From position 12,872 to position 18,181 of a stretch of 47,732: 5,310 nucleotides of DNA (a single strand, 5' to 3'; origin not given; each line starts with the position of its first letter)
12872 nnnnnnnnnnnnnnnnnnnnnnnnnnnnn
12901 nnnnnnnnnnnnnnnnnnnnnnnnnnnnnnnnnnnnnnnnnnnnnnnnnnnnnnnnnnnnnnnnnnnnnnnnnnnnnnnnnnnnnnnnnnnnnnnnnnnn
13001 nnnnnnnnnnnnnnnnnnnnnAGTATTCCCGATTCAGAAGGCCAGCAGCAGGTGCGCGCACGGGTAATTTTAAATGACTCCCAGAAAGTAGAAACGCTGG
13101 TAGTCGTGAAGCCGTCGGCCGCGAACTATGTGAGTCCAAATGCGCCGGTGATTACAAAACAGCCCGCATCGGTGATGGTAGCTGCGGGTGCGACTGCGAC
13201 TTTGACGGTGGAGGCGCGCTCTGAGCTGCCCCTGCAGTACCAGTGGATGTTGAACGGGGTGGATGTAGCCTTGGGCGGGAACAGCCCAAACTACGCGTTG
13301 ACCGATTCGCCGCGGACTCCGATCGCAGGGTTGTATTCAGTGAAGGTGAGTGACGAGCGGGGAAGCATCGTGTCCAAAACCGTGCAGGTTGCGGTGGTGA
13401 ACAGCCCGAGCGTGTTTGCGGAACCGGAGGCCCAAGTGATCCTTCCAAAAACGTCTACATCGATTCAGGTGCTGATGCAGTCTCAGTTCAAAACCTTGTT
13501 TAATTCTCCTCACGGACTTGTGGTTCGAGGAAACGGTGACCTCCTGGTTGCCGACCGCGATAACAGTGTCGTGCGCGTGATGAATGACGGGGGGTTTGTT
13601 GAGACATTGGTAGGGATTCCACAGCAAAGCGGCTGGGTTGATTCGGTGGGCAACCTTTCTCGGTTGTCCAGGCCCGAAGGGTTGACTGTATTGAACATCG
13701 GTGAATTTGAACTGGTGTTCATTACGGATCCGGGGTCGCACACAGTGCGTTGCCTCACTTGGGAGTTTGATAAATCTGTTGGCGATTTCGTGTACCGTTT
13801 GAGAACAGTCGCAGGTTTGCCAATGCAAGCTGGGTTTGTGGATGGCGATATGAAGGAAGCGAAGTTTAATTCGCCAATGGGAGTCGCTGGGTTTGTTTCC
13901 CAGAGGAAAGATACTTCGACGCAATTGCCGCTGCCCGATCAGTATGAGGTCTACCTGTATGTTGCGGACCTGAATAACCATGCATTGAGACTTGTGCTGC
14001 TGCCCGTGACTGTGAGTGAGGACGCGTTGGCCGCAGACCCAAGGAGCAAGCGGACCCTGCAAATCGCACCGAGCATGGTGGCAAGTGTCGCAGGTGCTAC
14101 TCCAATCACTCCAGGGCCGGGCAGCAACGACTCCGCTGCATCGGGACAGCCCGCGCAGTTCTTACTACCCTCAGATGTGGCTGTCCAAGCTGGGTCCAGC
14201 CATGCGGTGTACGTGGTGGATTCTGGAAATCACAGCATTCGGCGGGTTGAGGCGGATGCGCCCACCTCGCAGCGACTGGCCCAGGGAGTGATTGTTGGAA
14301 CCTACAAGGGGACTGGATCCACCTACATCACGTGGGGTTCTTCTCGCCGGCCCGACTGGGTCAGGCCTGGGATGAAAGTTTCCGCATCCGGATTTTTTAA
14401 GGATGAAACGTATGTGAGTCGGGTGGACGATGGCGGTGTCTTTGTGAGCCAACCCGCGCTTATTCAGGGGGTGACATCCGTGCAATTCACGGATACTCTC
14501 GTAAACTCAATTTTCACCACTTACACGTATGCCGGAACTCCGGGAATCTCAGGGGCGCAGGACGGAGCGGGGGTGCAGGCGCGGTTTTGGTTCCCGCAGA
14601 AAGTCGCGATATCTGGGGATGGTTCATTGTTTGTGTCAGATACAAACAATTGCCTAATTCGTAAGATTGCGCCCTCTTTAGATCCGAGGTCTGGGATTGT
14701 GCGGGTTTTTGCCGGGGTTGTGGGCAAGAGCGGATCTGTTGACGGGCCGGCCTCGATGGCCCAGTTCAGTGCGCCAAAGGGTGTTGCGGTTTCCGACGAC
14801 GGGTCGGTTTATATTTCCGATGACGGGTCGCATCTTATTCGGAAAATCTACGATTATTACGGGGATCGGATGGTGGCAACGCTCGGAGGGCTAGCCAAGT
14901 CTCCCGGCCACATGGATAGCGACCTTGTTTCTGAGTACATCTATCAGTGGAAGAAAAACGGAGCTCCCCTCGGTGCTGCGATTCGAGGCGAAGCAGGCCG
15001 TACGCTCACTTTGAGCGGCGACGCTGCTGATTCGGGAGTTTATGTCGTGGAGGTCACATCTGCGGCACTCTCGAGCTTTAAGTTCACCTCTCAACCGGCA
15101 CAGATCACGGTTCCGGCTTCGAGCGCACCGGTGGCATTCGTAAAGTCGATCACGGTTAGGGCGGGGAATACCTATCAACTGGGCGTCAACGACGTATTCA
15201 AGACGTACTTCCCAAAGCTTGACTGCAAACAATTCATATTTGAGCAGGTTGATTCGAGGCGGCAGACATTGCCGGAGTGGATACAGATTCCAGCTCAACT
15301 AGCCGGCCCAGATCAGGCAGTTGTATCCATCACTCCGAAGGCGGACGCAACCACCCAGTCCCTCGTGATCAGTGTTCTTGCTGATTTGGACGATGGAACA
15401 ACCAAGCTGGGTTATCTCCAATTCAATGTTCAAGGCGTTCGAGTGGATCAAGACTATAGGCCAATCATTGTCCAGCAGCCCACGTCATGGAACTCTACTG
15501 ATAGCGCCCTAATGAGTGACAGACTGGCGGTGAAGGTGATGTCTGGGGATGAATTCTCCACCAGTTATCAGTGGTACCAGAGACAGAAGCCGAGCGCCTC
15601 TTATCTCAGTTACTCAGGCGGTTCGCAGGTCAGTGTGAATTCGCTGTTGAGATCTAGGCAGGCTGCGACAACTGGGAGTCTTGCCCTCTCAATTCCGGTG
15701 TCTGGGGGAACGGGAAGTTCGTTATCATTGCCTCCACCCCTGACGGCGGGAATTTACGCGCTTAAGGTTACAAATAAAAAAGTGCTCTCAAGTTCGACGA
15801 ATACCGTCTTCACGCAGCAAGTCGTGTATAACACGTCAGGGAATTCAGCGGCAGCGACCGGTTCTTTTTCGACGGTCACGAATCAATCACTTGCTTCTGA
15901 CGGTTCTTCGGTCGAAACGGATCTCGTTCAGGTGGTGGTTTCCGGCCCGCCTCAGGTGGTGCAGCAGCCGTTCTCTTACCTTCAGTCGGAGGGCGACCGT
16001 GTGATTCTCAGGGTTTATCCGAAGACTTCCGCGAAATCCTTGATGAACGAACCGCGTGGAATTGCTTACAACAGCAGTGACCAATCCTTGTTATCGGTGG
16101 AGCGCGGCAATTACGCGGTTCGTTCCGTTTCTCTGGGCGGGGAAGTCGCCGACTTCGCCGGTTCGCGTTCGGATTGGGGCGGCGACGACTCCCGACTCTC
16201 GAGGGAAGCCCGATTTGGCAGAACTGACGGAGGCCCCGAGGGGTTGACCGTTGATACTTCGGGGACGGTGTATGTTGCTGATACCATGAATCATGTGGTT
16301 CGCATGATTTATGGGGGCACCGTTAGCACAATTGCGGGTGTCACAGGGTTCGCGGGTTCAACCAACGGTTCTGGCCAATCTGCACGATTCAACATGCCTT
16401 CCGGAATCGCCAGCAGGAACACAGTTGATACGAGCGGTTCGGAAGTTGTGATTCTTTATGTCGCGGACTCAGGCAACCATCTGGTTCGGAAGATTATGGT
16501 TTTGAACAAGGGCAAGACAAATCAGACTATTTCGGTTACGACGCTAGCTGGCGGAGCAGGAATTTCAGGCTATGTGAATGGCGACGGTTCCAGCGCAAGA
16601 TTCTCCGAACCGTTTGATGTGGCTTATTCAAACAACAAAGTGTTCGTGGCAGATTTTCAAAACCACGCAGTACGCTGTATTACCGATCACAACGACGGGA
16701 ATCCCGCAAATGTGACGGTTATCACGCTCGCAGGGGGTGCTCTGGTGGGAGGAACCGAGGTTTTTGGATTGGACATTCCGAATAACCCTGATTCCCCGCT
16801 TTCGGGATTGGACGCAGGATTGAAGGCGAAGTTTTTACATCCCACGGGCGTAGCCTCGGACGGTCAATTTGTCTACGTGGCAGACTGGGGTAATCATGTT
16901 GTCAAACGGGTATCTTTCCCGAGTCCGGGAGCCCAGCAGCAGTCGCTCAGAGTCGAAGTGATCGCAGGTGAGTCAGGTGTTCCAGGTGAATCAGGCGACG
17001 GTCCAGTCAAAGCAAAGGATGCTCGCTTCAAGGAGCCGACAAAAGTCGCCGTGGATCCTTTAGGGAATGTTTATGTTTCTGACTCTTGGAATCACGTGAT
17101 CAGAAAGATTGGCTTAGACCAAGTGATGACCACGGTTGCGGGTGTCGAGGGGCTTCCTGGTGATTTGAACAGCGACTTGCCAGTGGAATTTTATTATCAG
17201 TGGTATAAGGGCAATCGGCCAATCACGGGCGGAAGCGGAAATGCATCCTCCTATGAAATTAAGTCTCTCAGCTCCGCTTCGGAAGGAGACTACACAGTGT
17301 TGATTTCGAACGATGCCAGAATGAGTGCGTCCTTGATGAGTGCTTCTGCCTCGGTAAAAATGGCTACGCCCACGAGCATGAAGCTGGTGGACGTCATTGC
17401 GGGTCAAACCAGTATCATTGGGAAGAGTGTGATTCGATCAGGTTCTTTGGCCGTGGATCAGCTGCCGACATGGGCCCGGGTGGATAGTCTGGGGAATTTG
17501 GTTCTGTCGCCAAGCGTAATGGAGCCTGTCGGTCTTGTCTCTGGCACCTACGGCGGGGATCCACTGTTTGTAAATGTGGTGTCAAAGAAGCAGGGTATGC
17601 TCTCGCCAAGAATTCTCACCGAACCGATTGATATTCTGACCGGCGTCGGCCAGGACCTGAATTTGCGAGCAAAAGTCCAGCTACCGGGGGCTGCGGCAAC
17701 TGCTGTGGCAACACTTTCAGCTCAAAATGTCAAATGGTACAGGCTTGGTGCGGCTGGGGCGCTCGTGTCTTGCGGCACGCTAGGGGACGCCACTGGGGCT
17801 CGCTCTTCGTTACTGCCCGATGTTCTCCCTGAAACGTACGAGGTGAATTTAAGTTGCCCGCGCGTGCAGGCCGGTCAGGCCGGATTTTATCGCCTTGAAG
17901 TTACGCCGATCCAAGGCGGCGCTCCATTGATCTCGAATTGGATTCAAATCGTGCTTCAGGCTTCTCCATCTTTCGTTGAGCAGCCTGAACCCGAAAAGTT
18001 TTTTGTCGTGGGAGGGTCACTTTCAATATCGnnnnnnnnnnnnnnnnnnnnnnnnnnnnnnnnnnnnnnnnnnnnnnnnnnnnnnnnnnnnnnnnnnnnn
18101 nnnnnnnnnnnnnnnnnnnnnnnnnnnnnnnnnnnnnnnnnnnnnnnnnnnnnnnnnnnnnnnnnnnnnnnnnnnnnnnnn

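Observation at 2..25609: A 25.6-kb single ORF (>=8,535 aa) combining RCC1, NHL, Ig-like, LamG and PDZ domains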

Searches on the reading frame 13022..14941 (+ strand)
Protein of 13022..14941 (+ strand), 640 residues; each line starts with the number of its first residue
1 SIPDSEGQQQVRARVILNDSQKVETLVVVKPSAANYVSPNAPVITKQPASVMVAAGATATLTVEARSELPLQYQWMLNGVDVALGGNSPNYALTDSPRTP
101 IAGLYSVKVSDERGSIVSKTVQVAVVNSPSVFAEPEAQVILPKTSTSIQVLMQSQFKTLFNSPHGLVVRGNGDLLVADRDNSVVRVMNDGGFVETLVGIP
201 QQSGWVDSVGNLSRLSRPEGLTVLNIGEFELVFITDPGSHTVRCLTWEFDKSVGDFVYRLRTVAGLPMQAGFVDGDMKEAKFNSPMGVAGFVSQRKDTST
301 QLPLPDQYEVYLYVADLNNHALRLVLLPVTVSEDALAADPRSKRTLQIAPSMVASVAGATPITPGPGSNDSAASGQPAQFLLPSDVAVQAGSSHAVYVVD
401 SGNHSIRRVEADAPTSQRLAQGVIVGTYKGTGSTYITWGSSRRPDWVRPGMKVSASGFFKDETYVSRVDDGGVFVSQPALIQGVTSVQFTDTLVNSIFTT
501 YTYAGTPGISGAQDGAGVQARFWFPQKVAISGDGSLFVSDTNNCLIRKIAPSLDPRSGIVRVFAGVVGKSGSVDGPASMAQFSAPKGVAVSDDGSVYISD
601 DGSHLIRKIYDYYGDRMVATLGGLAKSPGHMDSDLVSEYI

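Call 16: search_protein_families(library=pfam, proteins=[window:13022-14941:+], max_evalue=0.05)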
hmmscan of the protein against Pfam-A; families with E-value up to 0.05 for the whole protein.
window:13022-14941:+ (640 aa): 6 families
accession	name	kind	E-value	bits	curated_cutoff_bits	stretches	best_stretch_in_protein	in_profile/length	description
PF01436.27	NHL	-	1.3e-21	75.9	20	3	160-186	1-27/28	NHL repeat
PF25021.1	TEN_NHL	-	5e-11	42.6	27.1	1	575-609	134-166/357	Teneurin NHL domain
PF13927.12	Ig_3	-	3.3e-05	24.8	30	1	42-83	2-42/78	Immunoglobulin domain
PF13895.12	Ig_2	-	0.0012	19.5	27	1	41-125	1-79/79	Immunoglobulin domain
PF06832.18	BiPBP_C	-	0.0054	17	26.8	1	57-118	31-87/90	Penicillin-Binding Protein C-terminus Family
PF10411.14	DsbC_N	-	0.03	14.4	25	0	590-606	38-55/70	Disulfide bond isomerase protein N-terminal domain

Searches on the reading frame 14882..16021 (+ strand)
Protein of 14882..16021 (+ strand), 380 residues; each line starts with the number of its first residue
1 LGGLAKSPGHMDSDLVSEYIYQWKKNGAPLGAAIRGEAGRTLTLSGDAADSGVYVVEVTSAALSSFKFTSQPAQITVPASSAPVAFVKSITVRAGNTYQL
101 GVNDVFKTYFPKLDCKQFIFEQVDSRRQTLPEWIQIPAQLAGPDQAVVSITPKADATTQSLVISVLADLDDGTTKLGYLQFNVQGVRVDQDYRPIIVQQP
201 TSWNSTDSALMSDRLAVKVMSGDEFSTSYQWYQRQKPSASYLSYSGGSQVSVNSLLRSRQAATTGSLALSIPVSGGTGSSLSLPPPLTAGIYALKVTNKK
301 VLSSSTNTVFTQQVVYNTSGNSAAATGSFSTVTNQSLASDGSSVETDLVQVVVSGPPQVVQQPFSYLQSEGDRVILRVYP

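Call 16: search_protein_families(library=pfam, proteins=[window:14882-16021:+], max_evalue=0.05)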
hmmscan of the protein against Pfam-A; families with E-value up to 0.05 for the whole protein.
window:14882-16021:+ (380 aa): 2 families
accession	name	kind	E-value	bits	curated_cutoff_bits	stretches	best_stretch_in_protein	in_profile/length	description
PF13927.12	Ig_3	-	0.00028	21.8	30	0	21-59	33-77/78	Immunoglobulin domain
PF22352.2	K319L-like_PKD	-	0.0043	17.5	27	0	16-61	26-71/84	K319L-like, PKD domain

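Call 18: search_protein_families(library=ncbifam, proteins=[window:14882-16021:+], max_evalue=0.05)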
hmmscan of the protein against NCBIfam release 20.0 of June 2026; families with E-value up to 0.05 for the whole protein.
window:14882-16021:+ (380 aa): 0 families

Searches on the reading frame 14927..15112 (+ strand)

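Call 72: search_protein_families(library=pfam, proteins=[window:14927-15112:+], max_evalue=0.1)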
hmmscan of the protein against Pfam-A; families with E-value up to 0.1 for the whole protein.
seq(62 aa): 2 families
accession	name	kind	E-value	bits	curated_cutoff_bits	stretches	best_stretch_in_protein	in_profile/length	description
PF13927.12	Ig_3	-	0.015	16.2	30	1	6-44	33-77/78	Immunoglobulin domain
PF22352.2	K319L-like_PKD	-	0.062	13.8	27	1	4-46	29-71/84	K319L-like, PKD domain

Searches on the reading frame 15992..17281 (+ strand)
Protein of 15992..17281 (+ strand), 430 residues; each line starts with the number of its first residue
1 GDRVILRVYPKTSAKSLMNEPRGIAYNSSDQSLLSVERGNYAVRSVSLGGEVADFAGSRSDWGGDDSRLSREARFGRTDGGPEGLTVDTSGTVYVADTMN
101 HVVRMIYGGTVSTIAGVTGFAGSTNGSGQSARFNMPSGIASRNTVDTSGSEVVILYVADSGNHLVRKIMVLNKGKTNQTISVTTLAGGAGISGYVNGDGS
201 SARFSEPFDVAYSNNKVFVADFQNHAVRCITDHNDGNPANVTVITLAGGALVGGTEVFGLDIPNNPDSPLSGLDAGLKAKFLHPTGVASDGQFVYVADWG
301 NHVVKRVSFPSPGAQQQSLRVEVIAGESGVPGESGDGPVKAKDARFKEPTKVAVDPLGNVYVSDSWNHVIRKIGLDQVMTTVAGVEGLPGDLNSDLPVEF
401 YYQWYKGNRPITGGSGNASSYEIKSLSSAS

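Call 16: search_protein_families(library=pfam, proteins=[window:15992-17281:+], max_evalue=0.05)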
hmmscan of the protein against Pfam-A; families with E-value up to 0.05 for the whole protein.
window:15992-17281:+ (430 aa): 5 families
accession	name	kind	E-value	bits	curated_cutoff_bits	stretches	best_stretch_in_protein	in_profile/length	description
PF01436.27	NHL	-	4.7e-29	99.4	20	4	346-371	1-26/28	NHL repeat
PF25021.1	TEN_NHL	-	4.6e-10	39.5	27.1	1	292-388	84-181/357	Teneurin NHL domain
PF06739.17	SBBP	-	0.00054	20.3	20.5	0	349-362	15-28/38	Beta-propeller repeat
PF20067.5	SSL_N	-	0.0031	17.8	18.9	0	80-104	21-45/46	Strictosidine synthase-like, N-terminal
PF08450.18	SGL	-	0.014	15.4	26.3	0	73-105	177-209/246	SMP-30/Gluconolactonase/LRE-like region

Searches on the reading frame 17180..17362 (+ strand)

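Call 72: search_protein_families(library=pfam, proteins=[window:17180-17362:+], max_evalue=0.1)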
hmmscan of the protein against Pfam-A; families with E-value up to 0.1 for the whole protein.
seq(61 aa): 2 families
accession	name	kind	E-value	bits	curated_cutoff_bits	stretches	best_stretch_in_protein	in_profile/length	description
PF13927.12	Ig_3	-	0.0015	19.5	30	1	5-44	32-78/78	Immunoglobulin domain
PF13895.12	Ig_2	-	0.039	14.6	27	1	6-39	31-60/79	Immunoglobulin domain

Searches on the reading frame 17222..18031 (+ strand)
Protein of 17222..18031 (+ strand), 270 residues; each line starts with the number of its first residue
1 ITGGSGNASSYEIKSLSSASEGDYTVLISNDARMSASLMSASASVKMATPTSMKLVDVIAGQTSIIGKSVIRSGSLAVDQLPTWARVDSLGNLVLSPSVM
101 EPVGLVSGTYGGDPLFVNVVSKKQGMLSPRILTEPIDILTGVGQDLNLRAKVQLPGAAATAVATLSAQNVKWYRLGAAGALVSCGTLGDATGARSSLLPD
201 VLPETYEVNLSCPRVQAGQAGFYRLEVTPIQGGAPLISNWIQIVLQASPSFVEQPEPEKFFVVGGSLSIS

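Call 16: search_protein_families(library=pfam, proteins=[window:17222-18031:+], max_evalue=0.05)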
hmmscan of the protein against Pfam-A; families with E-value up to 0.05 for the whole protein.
window:17222-18031:+ (270 aa): 0 families

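Call 18: search_protein_families(library=ncbifam, proteins=[window:17222-18031:+], max_evalue=0.05)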
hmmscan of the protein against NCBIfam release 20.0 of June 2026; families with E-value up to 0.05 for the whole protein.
window:17222-18031:+ (270 aa): 0 families
